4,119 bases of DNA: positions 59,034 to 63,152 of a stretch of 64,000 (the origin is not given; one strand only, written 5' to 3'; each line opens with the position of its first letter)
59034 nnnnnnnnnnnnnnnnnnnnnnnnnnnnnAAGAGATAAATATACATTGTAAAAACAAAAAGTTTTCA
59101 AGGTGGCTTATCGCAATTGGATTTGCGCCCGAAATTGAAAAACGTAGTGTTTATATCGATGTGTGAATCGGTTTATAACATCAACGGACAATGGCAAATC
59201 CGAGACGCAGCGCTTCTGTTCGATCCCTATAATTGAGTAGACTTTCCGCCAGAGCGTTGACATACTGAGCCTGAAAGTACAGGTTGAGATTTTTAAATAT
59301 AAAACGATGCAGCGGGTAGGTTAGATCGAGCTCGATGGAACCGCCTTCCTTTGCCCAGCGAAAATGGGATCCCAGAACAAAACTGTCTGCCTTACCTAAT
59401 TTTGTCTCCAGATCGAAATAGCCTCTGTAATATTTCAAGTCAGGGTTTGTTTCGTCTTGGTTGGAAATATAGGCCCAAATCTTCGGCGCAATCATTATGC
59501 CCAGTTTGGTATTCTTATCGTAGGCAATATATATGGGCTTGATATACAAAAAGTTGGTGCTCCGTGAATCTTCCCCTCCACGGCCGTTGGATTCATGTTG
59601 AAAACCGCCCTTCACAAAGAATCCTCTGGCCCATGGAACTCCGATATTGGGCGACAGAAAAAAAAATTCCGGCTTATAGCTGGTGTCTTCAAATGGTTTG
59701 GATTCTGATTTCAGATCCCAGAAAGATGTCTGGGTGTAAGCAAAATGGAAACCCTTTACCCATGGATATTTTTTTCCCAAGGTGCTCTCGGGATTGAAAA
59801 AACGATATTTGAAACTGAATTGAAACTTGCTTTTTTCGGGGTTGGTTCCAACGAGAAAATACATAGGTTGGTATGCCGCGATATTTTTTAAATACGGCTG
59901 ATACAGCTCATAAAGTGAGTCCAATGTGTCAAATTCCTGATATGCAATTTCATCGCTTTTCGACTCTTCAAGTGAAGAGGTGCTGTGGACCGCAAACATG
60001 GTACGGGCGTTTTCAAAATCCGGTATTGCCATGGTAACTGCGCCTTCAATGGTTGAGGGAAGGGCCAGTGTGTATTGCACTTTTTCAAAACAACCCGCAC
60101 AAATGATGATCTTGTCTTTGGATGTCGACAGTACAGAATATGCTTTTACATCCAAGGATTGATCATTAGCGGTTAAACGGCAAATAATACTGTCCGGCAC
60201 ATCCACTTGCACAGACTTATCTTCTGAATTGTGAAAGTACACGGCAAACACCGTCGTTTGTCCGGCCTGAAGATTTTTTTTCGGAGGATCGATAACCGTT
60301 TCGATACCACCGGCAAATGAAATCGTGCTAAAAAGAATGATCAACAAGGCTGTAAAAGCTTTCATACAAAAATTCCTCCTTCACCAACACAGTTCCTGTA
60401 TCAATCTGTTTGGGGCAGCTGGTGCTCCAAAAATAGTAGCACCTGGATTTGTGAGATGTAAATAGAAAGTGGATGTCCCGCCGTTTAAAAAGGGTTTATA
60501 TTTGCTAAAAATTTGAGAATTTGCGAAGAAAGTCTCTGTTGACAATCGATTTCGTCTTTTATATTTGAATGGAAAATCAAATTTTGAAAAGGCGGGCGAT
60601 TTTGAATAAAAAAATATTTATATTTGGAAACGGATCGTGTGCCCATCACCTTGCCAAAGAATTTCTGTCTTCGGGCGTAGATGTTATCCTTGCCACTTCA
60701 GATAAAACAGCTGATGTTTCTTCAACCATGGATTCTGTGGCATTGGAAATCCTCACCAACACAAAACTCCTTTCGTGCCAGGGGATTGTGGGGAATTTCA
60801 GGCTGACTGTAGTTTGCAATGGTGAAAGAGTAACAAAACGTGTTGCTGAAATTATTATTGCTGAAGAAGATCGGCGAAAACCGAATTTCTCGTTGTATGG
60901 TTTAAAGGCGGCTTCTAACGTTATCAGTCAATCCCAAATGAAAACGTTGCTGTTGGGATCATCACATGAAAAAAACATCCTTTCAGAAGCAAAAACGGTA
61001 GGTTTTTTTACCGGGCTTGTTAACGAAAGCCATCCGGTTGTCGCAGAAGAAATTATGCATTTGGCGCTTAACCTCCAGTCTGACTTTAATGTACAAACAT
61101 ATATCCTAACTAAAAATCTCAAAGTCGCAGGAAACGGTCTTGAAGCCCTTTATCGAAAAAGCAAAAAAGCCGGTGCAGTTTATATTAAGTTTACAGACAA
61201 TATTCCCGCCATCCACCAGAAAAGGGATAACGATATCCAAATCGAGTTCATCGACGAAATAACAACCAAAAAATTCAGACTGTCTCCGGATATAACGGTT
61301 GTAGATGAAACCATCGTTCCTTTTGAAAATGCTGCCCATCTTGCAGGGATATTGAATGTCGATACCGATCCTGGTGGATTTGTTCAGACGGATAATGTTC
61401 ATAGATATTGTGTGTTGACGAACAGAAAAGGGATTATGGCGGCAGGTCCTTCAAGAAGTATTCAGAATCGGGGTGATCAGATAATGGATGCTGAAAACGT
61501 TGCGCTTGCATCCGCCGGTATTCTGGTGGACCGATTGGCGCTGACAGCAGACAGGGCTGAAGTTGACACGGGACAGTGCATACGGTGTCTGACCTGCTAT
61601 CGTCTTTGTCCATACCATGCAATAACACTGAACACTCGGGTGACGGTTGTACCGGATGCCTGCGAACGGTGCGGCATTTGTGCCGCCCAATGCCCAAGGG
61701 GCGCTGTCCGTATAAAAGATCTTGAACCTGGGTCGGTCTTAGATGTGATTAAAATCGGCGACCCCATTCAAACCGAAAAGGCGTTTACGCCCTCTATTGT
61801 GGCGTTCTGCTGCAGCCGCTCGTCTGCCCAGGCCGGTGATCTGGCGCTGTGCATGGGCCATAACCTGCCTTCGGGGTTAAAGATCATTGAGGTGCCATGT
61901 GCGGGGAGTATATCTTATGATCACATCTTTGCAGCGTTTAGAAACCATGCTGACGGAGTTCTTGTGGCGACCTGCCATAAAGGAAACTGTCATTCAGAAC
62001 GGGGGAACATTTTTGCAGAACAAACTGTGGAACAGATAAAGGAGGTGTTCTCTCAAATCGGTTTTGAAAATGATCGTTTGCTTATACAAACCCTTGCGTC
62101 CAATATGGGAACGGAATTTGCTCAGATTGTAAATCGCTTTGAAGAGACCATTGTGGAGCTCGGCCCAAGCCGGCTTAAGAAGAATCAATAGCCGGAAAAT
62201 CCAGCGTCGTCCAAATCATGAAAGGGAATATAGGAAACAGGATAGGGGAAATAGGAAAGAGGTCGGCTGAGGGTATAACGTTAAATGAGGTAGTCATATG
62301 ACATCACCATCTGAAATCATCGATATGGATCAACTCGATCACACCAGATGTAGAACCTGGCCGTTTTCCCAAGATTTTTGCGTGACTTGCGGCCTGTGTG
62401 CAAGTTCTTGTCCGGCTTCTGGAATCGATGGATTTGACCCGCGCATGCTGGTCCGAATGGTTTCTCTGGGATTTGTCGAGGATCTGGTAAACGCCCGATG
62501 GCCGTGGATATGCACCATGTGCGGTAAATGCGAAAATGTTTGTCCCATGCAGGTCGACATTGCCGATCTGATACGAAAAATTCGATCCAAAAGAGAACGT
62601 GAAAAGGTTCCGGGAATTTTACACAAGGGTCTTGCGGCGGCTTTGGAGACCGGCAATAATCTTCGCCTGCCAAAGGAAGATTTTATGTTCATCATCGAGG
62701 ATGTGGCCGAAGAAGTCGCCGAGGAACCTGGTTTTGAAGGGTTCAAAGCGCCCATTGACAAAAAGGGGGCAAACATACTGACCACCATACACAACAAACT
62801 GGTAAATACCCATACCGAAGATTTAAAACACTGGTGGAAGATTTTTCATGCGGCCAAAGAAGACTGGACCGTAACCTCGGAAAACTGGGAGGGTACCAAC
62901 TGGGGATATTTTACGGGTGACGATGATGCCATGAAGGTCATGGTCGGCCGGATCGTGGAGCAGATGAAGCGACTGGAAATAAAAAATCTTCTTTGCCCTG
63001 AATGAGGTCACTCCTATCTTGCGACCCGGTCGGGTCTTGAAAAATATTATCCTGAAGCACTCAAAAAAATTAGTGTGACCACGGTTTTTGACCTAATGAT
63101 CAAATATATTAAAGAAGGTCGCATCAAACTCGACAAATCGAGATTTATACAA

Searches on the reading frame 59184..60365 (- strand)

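Call 64: search_protein_families(library=pfam, proteins=[window:59184-60365:-], max_evalue=0.00001)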
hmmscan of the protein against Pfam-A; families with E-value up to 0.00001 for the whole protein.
window:59184-60365:- (394 aa): 1 family
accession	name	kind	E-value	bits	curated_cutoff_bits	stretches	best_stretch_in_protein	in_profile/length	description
PF02253.21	PLA1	-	1.8e-34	119.9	27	1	175-392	51-257/257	Phospholipase A1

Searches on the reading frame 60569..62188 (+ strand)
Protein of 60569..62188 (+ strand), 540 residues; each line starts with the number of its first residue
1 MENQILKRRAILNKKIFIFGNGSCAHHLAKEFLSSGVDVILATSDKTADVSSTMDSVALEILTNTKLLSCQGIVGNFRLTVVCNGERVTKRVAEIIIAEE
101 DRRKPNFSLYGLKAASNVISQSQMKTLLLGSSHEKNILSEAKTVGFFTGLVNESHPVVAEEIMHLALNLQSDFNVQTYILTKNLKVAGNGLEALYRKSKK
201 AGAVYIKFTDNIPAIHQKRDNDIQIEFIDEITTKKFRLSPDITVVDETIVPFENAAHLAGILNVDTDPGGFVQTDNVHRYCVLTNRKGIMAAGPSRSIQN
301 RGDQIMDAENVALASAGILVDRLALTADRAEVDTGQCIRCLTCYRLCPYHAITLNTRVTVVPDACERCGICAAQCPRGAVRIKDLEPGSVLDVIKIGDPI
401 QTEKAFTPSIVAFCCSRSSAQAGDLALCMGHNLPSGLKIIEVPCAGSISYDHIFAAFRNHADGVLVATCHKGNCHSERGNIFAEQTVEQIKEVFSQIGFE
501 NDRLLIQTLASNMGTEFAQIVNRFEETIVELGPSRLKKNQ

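Call 64: search_protein_families(library=pfam, proteins=[window:60569-62188:+], max_evalue=0.00001)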
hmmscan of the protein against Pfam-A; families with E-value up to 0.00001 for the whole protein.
window:60569-62188:+ (540 aa): 7 families
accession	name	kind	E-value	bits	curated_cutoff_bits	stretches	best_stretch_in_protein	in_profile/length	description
PF02662.21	FlpD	-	2.8e-36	124.7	22.3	1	410-532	1-123/123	Methyl-viologen-reducing hydrogenase, delta subunit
PF00037.32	Fer4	-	1.1e-10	41.3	21.1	0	331-353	2-24/24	4Fe-4S binding domain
PF12837.12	Fer4_6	-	1.5e-08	34.6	25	0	330-352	2-24/24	4Fe-4S binding domain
PF14697.11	Fer4_21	-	2.2e-07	31.3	35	1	330-380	1-57/59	4Fe-4S dicluster domain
PF12838.12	Fer4_7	-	9.3e-07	29.7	27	1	336-379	1-52/52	4Fe-4S dicluster domain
PF13237.11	Fer4_10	-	6e-06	26.5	25.5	0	332-376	4-53/53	4Fe-4S dicluster domain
PF13187.11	Fer4_9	-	6.1e-06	26.6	27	0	336-379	1-51/52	4Fe-4S dicluster domain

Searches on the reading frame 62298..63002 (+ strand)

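Call 64: search_protein_families(library=pfam, proteins=[window:62298-63002:+], max_evalue=0.00001)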
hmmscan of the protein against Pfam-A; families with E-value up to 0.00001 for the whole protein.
window:62298-63002:+ (235 aa): 9 families
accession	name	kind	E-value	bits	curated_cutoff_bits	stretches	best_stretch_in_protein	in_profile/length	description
PF13183.11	Fer4_8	-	1.9e-11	44.8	27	1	26-86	3-68/68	4Fe-4S dicluster domain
PF13534.11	Fer4_17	-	7.2e-10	39.7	22.2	1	27-87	1-61/61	4Fe-4S dicluster domain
PF13187.11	Fer4_9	-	1.6e-09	38.1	27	1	28-85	2-50/52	4Fe-4S dicluster domain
PF12838.12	Fer4_7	-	3.1e-09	37.6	27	0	4-40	13-50/52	4Fe-4S dicluster domain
PF00037.32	Fer4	-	3.1e-07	30.3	21.1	0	23-40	3-20/24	4Fe-4S binding domain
PF12837.12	Fer4_6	-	9.6e-07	28.9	25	0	24-40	5-21/24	4Fe-4S binding domain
PF13237.11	Fer4_10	-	3.1e-06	27.5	25.5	0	25-83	6-53/53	4Fe-4S dicluster domain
PF12797.12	Fer4_2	-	3.6e-06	27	24.5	0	24-40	6-22/22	4Fe-4S binding domain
PF14697.11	Fer4_21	-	9.9e-06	26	35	0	17-40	30-53/59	4Fe-4S dicluster domain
